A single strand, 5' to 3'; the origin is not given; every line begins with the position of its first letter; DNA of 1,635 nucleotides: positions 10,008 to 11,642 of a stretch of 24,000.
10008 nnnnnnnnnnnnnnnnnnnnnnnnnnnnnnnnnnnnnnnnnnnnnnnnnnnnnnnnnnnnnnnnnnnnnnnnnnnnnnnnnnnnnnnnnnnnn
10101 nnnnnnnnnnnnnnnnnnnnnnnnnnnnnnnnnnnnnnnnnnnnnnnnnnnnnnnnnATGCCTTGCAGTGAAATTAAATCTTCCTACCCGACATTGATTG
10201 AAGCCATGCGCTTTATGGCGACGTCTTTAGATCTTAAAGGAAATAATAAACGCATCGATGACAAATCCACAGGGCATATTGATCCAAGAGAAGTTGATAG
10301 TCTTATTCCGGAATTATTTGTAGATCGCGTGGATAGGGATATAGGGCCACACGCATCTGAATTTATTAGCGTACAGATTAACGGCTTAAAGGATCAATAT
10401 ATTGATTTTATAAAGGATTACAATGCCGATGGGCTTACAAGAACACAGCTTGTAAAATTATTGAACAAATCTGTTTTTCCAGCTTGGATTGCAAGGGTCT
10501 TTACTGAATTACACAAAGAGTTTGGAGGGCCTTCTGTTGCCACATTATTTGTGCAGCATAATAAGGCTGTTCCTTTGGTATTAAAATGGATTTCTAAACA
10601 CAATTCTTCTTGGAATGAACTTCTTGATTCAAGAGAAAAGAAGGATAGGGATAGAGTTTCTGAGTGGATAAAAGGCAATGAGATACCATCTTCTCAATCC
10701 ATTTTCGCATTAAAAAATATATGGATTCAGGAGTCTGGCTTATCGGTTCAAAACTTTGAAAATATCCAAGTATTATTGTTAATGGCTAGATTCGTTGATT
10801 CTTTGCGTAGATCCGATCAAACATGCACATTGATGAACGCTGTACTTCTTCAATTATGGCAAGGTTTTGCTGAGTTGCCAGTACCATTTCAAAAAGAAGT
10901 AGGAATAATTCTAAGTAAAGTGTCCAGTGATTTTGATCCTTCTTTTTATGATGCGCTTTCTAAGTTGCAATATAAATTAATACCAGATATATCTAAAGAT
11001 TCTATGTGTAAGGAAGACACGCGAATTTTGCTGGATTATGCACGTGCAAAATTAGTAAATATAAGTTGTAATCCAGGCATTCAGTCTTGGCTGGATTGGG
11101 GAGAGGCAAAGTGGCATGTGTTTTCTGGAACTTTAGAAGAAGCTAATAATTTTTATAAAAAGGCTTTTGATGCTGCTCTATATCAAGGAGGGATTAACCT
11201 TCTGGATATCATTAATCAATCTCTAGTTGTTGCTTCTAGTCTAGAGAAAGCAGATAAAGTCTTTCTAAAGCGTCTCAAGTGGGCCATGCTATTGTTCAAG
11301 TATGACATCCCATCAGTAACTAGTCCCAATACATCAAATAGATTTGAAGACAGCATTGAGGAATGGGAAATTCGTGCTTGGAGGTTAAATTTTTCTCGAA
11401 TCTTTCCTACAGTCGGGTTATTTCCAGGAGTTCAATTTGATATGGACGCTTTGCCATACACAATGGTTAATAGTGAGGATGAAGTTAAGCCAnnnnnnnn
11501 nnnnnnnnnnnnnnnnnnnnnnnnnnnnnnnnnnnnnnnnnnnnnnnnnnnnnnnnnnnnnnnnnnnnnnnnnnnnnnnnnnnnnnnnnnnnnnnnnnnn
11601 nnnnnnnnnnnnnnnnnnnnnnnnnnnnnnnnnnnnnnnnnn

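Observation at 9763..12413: Coupled trio (45-aa Gly-rich peptide, 73-aa HicA-like protein, 751-aa unknown-domain/ankyrin protein) in an island cargo slot: best candidate for an undescribed system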

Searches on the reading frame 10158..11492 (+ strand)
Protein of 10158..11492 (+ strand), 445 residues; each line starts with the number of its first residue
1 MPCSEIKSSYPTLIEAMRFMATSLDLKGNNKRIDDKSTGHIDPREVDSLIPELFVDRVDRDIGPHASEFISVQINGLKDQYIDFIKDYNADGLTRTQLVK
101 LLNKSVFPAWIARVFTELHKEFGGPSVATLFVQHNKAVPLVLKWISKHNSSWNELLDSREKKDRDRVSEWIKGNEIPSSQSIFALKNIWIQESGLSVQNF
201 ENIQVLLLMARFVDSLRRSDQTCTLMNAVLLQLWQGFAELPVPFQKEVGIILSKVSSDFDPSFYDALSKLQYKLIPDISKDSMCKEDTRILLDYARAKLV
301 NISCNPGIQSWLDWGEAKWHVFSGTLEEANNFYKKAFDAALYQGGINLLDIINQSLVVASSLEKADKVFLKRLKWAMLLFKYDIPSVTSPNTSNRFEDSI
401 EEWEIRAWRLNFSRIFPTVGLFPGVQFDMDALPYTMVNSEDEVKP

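Call 47: predict_structure(alignment_id=A2)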
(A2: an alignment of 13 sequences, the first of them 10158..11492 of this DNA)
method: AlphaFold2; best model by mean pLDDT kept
length: 445 residues; sequences in the alignment: 13
mean_pLDDT: 83.0   pTM: 0.81
mean pLDDT of the five models: 83.0, 82.2, 81.3, 80.7, 80.4
residues with pLDDT >= 90: 188; 70-90: 194; 50-70: 31; < 50: 32
segments of 3 or more residues with pLDDT < 50: 2-5, 385-397, 431-445
pLDDT, mean of each block of 10 residues (from residue 1): 59 89 88 79 77 91 93 91 86 84 88 94 94 91 93 89 93 93 84 78 94 89 87 74 76 79 86 92 94 86 64 93 95 91 82 94 91 85 49 46 86 90 80 41 37
secondary structure, 60 per line:
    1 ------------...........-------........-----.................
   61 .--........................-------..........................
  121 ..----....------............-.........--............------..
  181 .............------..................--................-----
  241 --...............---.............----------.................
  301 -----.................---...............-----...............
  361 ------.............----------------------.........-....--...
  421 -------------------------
elements in order: H13-23 H31-38 H44-61 H64-87 H95-122 H127-130 H137-148 H150-158 H161-172 H179-193 H200-217 H220-235 H243-257 H261-273 H284-300 H306-322 H326-340 H346-360 H367-379 H402-410 H412-415

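Call 51: fold_search(model_id=the predicted structure, library=pdb)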
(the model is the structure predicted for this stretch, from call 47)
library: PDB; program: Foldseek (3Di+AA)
matches with E <= 10: 418; with E <= 0.001: 0
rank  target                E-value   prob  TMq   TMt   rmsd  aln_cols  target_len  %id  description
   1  9e8o_X                3.6e-01  0.60  0.18  0.21  18.9       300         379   16  Nub1/Fat10-processing human 26S proteasome bound to Txnl1 with Rpt2 at top of spiral staircase and partially unfolded  (released 2024-12-04)
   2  9m2w_X                3.6e-01  0.60  0.18  0.21  18.5       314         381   16  The cryo-EM structure of 26S proteasome-Midnolin complex in the MD state (released 2025-09-10)
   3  8tar_O                4.2e-01  0.38  0.23  0.15  23.9       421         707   13  APC/C-CDH1-UBE2C-Ubiquitin-CyclinB-NTD (released 2023-09-27)
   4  8fy3_B                4.8e-01  0.13  0.16  0.14  23.3       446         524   13  Structure of NOT1:NOT10:NOT11 module of the human CCR4-NOT complex (released 2023-07-26)
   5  8usb_X                5.2e-01  0.28  0.19  0.20  19.7       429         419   16  Non-substrate-engaged human 26S proteasome with Nub1/FAT10 bound to Rpn1 (released 2024-11-06)
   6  6fnb_A                5.5e-01  0.28  0.15  0.24  22.6       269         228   14  Mono- and bivalent 14-3-3 inhibitors for characterizing supramolecular lysine-PEG interactions in proteins (released 2018-07-04)
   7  9e8j_V                6.5e-01  0.20  0.17  0.17  20.1       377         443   13  Nub1/Fat10-processing human 26S proteasome bound to Txnl1 with Rpt1 at top of spiral staircase (released 2024-12-04)
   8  5vgz_X                7.3e-01  0.47  0.19  0.21  19.8       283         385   17  Conformational Landscape of the p28-Bound Human Proteasome Regulatory Particle (released 2017-08-23)
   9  5l4k_P                7.7e-01  0.13  0.17  0.17  23.4       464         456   11  The human 26S proteasome lid (released 2016-09-07)
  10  2bq0_A                8.0e-01  0.18  0.13  0.22  22.5       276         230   14  14-3-3 Protein Beta (Human) (released 2005-05-06)
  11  4wrq_B                8.3e-01  0.21  0.14  0.24  22.7       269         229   14  Crystal Structure of 14-3-3 zeta with Chibby peptide (released 2015-05-06)
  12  8usb_V                9.1e-01  0.13  0.16  0.15  20.6       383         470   12  Non-substrate-engaged human 26S proteasome with Nub1/FAT10 bound to Rpn1 (released 2024-11-06)
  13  6eww_D                9.5e-01  0.20  0.15  0.26  22.4       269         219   14  Structure of 14-3-3 zeta in complex with CaMKK2 14-3-3 binding motif (released 2017-11-15)
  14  6q6g_O                9.5e-01  0.18  0.20  0.14  24.4       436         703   12  Cryo-EM structure of the APC/C-Cdc20-Cdk2-cyclinA2-Cks2 complex, the D1 box class (released 2019-09-11)
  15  5l4k_Q                9.9e-01  0.28  0.17  0.18  18.8       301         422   17  The human 26S proteasome lid (released 2016-09-07)
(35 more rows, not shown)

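Call 56: fold_search(model_id=the predicted structure, library=viral)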
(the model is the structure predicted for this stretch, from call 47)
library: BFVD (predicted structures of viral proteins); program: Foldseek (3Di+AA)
matches with E <= 10: 96; with E <= 0.001: 0
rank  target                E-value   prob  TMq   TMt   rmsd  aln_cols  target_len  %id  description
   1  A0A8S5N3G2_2          3.6e-01  0.08  0.11  0.07  30.7       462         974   10  Large polyvalent protein-associated domain 3 [Podoviridae sp. ctzMH52]
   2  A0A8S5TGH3            1.2e+00  0.02  0.09  0.06  41.3       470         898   12  STRUCTURAL MAINTENANCE OF CHROMOSOMES PROTEIN [Myoviridae sp. ctIty1]
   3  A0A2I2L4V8            1.6e+00  0.13  0.22  0.19  21.6       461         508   10  Tetratricopeptide repeat protein [Orpheovirus IHUMI-LCC2]
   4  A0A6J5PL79            1.6e+00  0.05  0.14  0.09  24.4       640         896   10  Uncharacterized protein [uncultured Caudovirales phage]
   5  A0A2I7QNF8            1.6e+00  0.04  0.13  0.15  29.8       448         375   13  (no name in the UniProt tables at hand)
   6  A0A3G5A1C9            1.8e+00  0.11  0.16  0.19  24.4       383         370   10  Tetratricopeptide repeat protein [Harvfovirus sp.]
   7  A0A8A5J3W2            2.1e+00  0.54  0.18  0.40   7.2       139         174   15  (no name in the UniProt tables at hand)
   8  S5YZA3                2.1e+00  0.11  0.11  0.18  22.8       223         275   10  Uncharacterized protein [Mycobacterium phage Dylan]
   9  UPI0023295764         2.1e+00  0.03  0.12  0.05  33.7       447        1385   11  (no name look-up for this kind of identifier)
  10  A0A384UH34            2.2e+00  0.03  0.12  0.08  29.7       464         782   11  Internal virion protein [Curvibacter phage P26059B]
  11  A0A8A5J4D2            2.3e+00  0.51  0.18  0.47  10.0       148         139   14  (no name in the UniProt tables at hand)
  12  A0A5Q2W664            2.6e+00  0.02  0.09  0.07  31.8       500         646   12  (no name in the UniProt tables at hand)
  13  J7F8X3                2.7e+00  0.06  0.18  0.13  21.1       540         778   12  Putative structural protein [Agrobacterium phage 7-7-1]
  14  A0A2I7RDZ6            2.9e+00  0.04  0.13  0.14  26.0       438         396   11  (no name in the UniProt tables at hand)
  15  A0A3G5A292            3.2e+00  0.07  0.17  0.19  20.5       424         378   12  Sel1 repeat family protein [Harvfovirus sp.]
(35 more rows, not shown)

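Call 85: search_protein_representatives(alignment_id=A2)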
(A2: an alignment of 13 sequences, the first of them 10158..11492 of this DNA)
Query: 13 sequences, 443 profile positions. Proteins with E-value up to 0.001 (for the whole library): 418; up to 1e-10: 324; up to 1e-30: 230. The best 150 are listed.
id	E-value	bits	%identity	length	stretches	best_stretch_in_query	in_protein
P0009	3.8e-175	599.1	-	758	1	1-443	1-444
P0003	3.0e-166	569.8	-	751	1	4-443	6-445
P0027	8.2e-153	525.5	-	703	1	1-443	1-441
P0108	1.0e-152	525.2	-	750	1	7-441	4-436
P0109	2.1e-152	524.2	-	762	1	1-443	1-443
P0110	1.7e-149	514.6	-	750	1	1-443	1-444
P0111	5.2e-144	496.5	-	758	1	1-436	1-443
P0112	2.6e-138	477.8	-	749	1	1-443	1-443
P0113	1.6e-132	458.6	-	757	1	3-443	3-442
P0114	9.8e-132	456.1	-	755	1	6-443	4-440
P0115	7.1e-127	440.1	-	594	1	1-443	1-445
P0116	3.9e-126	437.6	-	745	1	1-438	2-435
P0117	1.2e-125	436.0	-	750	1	6-443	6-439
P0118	1.9e-124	432.0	-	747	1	3-443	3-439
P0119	7.6e-122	423.5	-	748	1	6-436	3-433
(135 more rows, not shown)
